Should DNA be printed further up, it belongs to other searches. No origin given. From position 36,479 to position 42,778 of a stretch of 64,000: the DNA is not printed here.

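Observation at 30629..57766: Single 27.1-kb gene encoding a 9,045-aa GLUG-repeat lipoprotein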

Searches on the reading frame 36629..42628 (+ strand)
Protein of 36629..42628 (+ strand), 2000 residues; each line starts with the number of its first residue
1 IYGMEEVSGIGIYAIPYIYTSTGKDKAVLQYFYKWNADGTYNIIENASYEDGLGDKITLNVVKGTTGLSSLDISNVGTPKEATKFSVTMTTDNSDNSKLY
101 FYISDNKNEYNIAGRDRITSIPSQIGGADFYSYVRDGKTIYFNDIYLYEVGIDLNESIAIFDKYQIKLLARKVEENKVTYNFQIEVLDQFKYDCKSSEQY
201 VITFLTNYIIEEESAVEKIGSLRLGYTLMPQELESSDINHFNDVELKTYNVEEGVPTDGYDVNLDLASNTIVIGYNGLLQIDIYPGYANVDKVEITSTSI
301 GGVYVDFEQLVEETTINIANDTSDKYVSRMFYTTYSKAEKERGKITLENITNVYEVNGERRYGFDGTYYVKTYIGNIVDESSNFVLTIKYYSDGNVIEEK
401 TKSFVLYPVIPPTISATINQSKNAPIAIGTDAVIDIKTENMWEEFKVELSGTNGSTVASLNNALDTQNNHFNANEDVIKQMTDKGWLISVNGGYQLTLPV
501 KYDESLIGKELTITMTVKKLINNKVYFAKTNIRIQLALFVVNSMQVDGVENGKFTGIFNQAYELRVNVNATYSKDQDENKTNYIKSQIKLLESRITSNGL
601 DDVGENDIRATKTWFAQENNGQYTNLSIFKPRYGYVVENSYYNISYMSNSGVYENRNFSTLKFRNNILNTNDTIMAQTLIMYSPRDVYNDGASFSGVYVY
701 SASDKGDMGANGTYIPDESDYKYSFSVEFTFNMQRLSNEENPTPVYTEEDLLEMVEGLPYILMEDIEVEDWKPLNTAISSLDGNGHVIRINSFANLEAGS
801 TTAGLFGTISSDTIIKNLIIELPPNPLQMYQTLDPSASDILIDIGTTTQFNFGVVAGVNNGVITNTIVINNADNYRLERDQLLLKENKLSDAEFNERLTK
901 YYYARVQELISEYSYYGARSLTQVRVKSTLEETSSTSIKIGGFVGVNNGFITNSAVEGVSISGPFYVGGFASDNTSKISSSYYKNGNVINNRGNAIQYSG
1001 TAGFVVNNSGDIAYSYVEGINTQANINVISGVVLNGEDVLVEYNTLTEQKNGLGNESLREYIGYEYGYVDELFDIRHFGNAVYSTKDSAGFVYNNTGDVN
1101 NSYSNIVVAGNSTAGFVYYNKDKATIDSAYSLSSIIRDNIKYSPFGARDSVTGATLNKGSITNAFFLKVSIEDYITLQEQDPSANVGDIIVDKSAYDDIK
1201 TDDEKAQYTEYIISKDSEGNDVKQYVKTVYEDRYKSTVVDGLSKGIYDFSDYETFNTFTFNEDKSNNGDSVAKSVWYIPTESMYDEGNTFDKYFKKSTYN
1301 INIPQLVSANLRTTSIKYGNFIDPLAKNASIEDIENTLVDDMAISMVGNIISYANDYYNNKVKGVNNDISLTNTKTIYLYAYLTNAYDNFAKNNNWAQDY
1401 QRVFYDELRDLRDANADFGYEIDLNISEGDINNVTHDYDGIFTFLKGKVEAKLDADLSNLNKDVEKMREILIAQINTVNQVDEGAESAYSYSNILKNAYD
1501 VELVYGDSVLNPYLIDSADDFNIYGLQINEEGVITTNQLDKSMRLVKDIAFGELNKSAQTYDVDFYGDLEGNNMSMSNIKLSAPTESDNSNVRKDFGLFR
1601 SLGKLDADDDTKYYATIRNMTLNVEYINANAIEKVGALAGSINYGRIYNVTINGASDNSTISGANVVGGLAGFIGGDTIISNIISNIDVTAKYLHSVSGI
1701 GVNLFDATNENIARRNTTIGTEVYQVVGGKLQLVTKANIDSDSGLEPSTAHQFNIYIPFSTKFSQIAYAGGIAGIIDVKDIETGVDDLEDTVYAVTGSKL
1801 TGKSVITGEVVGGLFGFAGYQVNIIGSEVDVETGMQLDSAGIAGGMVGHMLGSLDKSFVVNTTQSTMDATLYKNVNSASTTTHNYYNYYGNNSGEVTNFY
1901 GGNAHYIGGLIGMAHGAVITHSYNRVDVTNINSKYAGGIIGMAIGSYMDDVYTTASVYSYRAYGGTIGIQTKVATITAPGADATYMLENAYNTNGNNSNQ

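Call 6: search_protein_families(library=pfam, proteins=[window:36629-42628:+], max_evalue=0.01)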
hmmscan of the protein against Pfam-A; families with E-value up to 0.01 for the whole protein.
window:36629-42628:+ (2000 aa): 0 families

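Call 7: search_protein_families(library=pfam, proteins=[window:36629-42628:+], max_evalue=10)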
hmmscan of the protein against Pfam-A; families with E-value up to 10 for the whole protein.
window:36629-42628:+ (2000 aa): 1 family
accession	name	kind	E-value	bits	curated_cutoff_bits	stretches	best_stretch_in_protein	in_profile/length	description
PF14771.11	DUF4476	-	0.91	10.3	22.5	1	1200-1265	18-85/91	Domain of unknown function (DUF4476)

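Call 8: search_protein_families(library=ncbifam, proteins=[window:36629-42628:+], max_evalue=1)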
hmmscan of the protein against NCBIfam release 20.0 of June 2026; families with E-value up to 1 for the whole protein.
window:36629-42628:+ (2000 aa): 1 family
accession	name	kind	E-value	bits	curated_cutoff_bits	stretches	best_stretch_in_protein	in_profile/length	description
NF037976.1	gtrA_1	subfamily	0.92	9.6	50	0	1840-1922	36-119/126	GtrA family protein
